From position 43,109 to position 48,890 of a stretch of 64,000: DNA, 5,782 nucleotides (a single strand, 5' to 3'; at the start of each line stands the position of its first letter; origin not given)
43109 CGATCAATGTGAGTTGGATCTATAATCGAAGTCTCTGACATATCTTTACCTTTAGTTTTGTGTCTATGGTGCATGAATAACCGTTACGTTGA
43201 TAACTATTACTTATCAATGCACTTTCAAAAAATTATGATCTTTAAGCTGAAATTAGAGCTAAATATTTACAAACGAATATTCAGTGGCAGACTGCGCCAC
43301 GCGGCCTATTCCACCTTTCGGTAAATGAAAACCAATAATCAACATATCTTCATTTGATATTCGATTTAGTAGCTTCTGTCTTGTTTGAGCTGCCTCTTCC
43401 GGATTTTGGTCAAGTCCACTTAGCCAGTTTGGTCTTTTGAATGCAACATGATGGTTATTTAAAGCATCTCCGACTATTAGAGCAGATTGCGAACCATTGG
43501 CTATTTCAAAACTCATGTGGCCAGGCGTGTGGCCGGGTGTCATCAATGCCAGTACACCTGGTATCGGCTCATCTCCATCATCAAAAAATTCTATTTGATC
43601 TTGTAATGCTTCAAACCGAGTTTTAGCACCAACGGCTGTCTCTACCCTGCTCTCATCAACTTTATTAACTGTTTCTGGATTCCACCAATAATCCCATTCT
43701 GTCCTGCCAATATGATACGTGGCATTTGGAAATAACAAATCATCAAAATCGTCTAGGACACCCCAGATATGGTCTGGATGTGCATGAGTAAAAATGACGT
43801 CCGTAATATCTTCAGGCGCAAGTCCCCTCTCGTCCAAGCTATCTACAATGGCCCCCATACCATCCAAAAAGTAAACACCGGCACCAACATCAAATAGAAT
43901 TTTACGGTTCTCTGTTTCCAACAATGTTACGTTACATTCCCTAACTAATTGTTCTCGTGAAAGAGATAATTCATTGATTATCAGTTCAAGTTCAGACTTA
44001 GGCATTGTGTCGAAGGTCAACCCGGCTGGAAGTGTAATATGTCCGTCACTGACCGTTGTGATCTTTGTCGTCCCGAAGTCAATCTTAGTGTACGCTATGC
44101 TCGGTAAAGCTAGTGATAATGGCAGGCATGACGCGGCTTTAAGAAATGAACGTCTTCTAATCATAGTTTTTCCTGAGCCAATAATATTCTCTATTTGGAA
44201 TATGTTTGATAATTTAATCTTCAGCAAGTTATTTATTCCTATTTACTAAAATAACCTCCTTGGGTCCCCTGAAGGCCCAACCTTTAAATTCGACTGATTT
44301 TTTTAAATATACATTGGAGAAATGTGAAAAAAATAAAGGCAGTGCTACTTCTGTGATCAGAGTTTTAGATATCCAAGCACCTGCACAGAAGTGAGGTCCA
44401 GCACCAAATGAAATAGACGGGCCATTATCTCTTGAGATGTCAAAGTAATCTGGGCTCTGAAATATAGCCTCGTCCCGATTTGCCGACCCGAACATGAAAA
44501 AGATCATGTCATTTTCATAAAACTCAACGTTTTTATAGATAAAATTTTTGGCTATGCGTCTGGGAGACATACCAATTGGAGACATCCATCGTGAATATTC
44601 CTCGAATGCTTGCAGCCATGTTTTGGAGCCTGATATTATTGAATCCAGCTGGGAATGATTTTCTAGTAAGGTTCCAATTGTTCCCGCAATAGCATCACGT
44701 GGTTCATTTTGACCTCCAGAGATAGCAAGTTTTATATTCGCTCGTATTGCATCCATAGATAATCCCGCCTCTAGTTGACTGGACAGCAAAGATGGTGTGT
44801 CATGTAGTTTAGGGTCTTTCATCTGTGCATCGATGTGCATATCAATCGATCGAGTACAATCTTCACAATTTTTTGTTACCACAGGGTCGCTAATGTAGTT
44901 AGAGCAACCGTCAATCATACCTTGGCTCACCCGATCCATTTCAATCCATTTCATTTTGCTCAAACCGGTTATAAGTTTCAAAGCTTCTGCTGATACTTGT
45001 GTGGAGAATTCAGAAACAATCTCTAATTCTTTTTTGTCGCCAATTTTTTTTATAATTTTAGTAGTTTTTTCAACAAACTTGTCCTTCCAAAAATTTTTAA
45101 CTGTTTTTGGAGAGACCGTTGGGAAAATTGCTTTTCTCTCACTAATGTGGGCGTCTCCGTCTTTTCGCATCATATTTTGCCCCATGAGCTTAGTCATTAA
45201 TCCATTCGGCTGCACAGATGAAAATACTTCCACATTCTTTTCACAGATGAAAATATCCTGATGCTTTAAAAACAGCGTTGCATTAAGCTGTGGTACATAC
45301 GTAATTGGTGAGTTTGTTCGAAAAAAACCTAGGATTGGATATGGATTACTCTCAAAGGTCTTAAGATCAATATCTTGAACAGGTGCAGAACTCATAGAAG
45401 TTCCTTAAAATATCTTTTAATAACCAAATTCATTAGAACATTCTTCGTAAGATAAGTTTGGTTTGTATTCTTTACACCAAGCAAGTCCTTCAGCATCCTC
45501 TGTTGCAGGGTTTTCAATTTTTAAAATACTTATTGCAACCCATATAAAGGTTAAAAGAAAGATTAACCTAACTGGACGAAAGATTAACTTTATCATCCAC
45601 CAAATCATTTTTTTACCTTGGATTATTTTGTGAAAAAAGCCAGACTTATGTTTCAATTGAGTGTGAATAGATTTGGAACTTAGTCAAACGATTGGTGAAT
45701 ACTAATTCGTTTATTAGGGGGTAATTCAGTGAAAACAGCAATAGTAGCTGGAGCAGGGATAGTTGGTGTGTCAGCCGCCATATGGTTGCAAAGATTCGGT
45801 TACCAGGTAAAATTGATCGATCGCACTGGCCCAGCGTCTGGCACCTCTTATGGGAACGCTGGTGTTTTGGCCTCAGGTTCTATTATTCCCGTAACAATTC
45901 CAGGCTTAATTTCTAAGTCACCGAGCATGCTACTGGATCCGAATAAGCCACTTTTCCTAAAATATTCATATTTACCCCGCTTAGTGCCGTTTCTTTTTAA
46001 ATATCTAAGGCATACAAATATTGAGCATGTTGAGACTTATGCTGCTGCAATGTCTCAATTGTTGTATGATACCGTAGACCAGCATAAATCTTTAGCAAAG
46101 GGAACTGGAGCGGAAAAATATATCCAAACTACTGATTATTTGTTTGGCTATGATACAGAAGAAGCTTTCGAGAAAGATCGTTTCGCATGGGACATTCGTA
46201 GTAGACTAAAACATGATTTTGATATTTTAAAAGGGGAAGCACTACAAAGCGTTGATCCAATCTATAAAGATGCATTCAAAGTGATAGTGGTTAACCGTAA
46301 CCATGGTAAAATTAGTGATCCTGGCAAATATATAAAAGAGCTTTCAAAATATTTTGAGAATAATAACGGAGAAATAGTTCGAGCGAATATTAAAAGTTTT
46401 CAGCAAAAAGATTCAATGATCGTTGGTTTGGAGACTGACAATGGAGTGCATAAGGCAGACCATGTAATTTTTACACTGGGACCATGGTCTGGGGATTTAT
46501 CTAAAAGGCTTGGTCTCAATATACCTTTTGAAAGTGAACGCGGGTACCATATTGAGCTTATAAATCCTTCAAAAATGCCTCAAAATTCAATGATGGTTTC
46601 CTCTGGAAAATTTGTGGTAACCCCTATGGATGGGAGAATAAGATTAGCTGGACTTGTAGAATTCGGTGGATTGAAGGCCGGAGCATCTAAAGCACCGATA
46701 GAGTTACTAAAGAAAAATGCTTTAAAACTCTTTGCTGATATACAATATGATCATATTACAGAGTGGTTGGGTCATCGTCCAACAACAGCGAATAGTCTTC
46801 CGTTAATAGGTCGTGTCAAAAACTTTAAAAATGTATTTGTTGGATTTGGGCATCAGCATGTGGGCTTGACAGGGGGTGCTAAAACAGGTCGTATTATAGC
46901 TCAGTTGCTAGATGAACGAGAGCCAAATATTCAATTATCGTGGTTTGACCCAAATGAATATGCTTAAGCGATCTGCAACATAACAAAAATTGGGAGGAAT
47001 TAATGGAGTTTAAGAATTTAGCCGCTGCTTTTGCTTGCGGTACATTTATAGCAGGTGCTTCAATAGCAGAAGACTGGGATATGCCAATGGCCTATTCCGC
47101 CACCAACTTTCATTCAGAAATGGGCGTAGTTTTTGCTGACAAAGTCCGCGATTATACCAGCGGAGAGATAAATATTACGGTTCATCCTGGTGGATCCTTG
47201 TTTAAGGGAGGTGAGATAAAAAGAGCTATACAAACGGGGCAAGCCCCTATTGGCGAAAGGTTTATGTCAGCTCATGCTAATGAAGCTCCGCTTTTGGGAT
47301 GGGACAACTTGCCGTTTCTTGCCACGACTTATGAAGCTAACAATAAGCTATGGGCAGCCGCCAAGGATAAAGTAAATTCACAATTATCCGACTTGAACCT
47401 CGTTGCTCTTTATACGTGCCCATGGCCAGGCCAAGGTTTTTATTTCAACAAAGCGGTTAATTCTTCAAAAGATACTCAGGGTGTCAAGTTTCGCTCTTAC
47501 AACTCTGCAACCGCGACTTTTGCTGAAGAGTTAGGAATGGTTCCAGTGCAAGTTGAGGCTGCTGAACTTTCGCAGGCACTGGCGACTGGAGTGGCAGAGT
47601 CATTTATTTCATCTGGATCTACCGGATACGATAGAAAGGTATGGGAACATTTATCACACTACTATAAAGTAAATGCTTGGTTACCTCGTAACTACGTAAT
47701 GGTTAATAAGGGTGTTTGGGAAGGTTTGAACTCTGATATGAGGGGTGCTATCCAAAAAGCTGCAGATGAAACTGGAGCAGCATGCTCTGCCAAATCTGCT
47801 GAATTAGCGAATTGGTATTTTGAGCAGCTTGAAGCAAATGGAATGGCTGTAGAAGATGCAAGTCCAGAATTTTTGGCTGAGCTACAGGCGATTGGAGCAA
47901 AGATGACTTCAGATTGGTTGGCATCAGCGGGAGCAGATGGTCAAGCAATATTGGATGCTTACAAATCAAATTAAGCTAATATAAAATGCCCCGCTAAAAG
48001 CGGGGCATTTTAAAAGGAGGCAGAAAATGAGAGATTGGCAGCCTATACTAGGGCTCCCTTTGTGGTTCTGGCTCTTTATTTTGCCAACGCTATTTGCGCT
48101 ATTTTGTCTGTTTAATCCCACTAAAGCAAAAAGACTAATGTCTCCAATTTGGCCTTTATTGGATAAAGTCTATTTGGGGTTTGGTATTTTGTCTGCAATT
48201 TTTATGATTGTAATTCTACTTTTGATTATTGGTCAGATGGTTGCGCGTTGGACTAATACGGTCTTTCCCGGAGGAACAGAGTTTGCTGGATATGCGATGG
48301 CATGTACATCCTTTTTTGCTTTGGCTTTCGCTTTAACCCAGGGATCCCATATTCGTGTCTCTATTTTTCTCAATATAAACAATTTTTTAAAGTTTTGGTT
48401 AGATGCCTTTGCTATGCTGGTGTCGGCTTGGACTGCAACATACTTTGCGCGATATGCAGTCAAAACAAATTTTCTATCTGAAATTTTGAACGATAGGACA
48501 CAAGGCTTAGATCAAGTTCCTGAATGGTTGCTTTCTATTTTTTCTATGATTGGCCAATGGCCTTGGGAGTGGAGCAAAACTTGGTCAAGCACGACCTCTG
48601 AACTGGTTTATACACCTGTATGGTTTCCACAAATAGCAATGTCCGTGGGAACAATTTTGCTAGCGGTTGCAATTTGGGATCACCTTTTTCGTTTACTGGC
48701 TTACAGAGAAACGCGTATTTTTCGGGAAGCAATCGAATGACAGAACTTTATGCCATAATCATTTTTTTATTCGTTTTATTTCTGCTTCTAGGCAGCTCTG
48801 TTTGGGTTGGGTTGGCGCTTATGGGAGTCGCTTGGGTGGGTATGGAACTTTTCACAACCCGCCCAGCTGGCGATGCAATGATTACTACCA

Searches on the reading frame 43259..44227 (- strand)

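Call 79: search_protein_families(library=pfam, proteins=[window:43259-44227:-], max_evalue=0.00001)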
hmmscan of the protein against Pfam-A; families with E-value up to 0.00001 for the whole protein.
window:43259-44227:- (322 aa): 1 family
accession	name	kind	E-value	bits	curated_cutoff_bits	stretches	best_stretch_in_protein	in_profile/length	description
PF00753.33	Lactamase_B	-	4e-22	79.6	22.7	1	96-299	4-194/196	Metallo-beta-lactamase superfamily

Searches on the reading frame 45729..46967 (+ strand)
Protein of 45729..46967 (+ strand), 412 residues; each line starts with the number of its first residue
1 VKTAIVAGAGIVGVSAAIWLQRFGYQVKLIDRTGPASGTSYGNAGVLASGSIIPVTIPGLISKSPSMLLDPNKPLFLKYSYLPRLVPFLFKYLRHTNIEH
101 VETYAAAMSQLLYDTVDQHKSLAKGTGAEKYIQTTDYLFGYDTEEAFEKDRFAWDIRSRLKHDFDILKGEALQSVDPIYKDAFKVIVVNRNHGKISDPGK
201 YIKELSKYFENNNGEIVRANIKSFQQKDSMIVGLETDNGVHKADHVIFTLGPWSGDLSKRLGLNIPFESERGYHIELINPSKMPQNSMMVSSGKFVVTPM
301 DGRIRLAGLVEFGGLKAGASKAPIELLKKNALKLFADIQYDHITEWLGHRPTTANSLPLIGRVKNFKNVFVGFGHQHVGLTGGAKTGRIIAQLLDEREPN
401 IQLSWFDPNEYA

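Call 71: search_protein_families(library=pfam, proteins=[window:45729-46967:+], max_evalue=0.00001)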
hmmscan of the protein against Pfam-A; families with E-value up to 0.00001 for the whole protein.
window:45729-46967:+ (412 aa): 1 family
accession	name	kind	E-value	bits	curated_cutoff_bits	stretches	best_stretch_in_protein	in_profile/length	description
PF01266.30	DAO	-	2e-47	162.9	27.9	1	5-393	3-353/353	FAD dependent oxidoreductase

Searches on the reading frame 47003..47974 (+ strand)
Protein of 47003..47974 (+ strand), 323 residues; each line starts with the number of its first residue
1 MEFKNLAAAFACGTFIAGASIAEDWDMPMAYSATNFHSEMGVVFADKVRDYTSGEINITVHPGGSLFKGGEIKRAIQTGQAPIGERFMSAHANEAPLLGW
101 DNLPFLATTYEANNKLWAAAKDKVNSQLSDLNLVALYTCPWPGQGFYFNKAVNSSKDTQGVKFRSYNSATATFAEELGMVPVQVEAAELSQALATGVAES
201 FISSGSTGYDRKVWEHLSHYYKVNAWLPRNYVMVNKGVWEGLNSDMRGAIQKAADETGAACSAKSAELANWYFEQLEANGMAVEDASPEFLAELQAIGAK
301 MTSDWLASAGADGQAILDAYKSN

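Call 71: search_protein_families(library=pfam, proteins=[window:47003-47974:+], max_evalue=0.00001)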
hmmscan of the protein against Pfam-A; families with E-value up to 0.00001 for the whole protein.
window:47003-47974:+ (323 aa): 1 family
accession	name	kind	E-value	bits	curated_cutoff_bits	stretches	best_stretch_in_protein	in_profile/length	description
PF03480.18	DctP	-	8.2e-34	117.7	23.4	1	35-301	10-278/286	Bacterial extracellular solute-binding protein, family 7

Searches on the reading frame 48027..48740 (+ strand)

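Call 71: search_protein_families(library=pfam, proteins=[window:48027-48740:+], max_evalue=0.00001)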
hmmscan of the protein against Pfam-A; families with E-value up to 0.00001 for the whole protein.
window:48027-48740:+ (237 aa): 1 family
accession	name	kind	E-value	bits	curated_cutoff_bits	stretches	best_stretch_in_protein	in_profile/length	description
PF04290.18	DctQ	-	7e-18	65.2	28.3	1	63-173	1-111/132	Tripartite ATP-independent periplasmic transporters, DctQ component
